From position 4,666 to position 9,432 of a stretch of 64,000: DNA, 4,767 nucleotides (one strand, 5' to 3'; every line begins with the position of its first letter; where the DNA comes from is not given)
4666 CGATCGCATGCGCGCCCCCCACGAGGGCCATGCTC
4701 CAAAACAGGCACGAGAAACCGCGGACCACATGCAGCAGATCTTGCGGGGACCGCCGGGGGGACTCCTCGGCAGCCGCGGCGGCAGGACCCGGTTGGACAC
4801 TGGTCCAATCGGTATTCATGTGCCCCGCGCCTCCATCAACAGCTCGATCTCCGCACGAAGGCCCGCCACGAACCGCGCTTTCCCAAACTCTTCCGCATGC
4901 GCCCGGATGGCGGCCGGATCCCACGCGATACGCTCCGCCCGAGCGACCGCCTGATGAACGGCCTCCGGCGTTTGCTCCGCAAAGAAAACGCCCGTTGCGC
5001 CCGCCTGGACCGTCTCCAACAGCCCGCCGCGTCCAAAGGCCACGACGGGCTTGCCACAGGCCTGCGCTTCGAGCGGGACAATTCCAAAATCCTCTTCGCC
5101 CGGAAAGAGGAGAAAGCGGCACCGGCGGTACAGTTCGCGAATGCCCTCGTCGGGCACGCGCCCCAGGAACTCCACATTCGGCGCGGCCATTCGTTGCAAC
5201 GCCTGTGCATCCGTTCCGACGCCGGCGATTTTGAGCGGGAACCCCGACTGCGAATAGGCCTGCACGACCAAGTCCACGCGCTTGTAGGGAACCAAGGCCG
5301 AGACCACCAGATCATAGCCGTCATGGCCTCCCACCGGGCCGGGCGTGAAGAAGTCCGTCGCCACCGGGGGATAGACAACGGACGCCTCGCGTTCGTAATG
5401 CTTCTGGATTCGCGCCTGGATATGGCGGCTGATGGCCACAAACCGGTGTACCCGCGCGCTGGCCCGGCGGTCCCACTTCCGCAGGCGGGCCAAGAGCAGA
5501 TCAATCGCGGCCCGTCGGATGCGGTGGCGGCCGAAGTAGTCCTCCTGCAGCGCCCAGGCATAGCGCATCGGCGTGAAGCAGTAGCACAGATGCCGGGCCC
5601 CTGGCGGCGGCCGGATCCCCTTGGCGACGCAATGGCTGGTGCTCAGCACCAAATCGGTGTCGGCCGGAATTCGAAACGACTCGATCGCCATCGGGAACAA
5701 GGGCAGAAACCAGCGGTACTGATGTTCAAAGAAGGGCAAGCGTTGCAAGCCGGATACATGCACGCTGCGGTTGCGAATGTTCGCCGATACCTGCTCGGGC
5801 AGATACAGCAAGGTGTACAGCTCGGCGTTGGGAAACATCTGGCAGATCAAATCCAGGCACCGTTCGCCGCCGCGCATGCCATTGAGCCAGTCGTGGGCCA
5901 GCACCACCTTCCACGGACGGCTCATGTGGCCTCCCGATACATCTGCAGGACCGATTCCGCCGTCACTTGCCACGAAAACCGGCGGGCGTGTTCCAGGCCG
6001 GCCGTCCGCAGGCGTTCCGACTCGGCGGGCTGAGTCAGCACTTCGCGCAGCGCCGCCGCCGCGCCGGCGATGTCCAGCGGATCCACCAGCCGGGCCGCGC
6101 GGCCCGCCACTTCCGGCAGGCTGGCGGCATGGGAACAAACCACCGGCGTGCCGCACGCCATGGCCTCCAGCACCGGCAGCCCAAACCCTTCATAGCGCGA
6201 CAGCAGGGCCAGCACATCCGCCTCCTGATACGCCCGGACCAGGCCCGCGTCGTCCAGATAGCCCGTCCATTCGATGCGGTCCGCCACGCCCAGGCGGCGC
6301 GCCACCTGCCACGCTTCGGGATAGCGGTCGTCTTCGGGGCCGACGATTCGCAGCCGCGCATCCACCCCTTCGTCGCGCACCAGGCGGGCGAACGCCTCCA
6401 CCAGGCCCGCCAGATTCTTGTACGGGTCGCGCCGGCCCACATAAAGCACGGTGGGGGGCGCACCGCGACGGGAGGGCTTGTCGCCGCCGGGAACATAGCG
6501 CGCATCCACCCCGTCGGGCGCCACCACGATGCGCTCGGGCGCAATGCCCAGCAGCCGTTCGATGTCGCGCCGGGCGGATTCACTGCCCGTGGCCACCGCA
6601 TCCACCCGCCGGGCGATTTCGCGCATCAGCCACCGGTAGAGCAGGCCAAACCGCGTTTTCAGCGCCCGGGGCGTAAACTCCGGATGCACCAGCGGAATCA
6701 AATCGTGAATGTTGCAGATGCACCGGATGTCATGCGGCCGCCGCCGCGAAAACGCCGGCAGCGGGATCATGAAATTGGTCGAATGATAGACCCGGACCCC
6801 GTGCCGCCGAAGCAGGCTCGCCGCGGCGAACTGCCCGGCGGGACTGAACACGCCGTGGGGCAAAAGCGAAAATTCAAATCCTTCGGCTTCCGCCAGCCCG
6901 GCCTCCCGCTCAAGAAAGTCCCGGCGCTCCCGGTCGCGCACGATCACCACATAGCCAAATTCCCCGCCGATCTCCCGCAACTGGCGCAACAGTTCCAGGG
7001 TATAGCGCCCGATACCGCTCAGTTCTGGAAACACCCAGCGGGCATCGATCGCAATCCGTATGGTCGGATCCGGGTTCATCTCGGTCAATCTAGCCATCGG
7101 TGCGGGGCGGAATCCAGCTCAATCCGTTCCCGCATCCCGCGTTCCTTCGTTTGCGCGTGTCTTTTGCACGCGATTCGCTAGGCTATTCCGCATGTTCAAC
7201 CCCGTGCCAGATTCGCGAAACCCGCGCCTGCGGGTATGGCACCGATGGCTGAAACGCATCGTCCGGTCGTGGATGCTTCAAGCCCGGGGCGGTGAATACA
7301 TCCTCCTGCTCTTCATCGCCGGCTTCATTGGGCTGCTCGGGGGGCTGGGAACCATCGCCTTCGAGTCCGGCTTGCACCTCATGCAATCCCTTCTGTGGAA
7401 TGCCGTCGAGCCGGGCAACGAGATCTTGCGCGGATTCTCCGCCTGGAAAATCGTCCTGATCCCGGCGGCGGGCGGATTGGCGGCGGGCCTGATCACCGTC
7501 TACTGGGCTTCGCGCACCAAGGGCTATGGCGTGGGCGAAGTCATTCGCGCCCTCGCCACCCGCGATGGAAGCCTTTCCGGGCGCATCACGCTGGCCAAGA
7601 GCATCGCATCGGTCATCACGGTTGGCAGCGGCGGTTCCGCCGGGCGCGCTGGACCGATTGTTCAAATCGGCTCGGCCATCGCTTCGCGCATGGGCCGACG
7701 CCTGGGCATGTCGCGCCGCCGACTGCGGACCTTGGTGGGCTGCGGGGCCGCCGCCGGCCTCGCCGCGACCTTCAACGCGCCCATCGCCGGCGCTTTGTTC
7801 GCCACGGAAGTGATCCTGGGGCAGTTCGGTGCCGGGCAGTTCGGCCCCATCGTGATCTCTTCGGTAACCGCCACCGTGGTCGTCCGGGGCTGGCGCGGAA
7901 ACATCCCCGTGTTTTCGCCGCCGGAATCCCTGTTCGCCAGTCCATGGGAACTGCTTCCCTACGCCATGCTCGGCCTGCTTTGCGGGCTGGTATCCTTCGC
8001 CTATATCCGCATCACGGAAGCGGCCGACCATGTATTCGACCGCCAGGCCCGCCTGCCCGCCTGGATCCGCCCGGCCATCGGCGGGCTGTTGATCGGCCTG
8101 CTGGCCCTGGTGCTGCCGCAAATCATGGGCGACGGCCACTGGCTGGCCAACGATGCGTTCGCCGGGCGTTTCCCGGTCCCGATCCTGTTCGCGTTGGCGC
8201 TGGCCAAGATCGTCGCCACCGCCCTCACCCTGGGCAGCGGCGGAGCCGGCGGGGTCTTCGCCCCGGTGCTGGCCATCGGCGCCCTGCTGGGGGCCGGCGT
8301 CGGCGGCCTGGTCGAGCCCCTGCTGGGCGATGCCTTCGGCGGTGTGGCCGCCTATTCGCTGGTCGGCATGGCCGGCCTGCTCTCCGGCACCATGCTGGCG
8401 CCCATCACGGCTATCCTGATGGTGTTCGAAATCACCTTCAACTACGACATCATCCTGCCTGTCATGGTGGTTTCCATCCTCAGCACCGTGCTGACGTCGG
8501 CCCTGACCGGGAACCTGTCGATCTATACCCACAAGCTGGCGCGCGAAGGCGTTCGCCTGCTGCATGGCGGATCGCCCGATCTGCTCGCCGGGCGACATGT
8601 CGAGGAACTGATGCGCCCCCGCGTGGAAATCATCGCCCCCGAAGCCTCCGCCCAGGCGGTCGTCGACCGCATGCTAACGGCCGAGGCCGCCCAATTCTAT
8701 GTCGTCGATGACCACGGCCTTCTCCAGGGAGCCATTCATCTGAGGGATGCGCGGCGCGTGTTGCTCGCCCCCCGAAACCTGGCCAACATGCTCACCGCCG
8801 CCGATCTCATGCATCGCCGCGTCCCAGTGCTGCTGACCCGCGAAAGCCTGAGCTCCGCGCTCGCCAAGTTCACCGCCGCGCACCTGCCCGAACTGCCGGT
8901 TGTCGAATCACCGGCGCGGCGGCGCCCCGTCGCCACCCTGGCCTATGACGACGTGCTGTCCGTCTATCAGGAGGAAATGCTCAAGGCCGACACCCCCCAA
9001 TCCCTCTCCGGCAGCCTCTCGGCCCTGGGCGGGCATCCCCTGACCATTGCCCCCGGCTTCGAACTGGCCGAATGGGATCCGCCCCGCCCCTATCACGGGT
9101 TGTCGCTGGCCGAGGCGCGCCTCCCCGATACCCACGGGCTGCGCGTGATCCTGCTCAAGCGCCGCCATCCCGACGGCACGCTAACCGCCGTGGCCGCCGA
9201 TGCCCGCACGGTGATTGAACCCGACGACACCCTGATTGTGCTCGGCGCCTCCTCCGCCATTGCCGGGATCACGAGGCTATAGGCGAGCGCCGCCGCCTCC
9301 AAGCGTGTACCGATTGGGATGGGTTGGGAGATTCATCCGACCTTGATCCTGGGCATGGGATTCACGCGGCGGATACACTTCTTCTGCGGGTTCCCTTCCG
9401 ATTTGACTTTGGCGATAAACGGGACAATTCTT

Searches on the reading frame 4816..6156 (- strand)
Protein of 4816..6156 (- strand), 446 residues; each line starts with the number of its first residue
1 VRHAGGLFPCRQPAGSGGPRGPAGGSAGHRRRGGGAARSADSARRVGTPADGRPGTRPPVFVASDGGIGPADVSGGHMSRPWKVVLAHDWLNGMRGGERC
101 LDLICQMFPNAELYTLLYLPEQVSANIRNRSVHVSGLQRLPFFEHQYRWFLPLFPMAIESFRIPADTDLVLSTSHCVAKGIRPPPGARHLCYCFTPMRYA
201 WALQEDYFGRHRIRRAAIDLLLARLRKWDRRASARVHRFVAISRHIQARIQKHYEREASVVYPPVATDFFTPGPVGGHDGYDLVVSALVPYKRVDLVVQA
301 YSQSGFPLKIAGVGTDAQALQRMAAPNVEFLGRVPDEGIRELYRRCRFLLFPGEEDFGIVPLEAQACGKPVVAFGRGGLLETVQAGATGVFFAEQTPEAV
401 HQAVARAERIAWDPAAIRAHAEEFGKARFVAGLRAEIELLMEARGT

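Call 10: search_protein_families(library=pfam, proteins=[window:4816-6156:-], max_evalue=0.001)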
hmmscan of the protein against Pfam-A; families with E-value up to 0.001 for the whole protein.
window:4816-6156:- (446 aa): 5 families
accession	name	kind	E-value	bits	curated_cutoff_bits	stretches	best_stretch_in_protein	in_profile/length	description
PF00534.26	Glycos_transf_1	-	2.1e-24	86.4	26.4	1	283-409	19-157/172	Glycosyl transferases group 1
PF13692.12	Glyco_trans_1_4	-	6e-21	75.6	27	1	284-406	6-138/142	Glycosyl transferases group 1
PF13439.12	Glyco_transf_4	-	3.9e-05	24.2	28.5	1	130-268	37-169/170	Glycosyltransferase Family 4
PF13524.12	Glyco_trans_1_2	-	7.1e-05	23.2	25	1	300-423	8-124/144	Glycosyl transferase-like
PF20706.3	GT4-conflict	-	0.00075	19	26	0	338-423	274-367/385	Family 4 Glycosyltransferase in conflict systems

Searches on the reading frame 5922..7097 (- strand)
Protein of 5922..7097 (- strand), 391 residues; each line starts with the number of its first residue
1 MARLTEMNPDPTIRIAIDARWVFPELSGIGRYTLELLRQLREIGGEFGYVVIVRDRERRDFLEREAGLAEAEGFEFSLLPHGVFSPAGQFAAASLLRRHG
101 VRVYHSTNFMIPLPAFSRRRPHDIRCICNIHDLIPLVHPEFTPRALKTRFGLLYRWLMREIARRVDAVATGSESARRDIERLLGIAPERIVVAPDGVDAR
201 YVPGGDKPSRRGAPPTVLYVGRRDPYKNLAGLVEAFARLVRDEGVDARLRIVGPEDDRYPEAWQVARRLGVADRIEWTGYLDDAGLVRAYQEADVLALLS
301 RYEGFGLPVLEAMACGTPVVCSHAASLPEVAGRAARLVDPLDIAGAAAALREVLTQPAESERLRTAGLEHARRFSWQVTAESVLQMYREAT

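Call 10: search_protein_families(library=pfam, proteins=[window:5922-7097:-], max_evalue=0.001)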
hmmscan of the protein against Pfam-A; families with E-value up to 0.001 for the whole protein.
window:5922-7097:- (391 aa): 6 families
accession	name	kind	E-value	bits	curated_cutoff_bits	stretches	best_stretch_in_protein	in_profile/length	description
PF00534.26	Glycos_transf_1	-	7.6e-34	117.1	26.4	1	211-367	12-169/172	Glycosyl transferases group 1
PF13692.12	Glyco_trans_1_4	-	9.7e-32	110.6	27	1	215-355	2-141/142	Glycosyl transferases group 1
PF13439.12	Glyco_transf_4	-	6.5e-21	75.5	28.5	1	27-199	2-168/170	Glycosyltransferase Family 4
PF13579.12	Glyco_trans_4_4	-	3e-18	67.1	29.7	1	27-196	1-158/158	Glycosyl transferase 4-like domain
PF20706.3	GT4-conflict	-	1.7e-15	57.4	26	1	175-325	161-314/385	Family 4 Glycosyltransferase in conflict systems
PF13524.12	Glyco_trans_1_2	-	2.7e-11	44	25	1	243-383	12-142/144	Glycosyl transferase-like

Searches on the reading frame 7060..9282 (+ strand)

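Call 10: search_protein_families(library=pfam, proteins=[window:7060-9282:+], max_evalue=0.001)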
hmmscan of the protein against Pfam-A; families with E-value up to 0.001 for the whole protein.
window:7060-9282:+ (740 aa): 3 families
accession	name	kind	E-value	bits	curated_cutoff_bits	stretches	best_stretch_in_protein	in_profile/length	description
PF00654.25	Voltage_CLC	-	2.2e-96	323.5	24.8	1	138-479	1-345/346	Voltage gated chloride channel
PF00571.33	CBS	-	5.2e-10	40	24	1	514-569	1-56/57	CBS domain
PF02080.26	TrkA_C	-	3.2e-07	30.6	27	1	674-739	8-68/71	TrkA-C domain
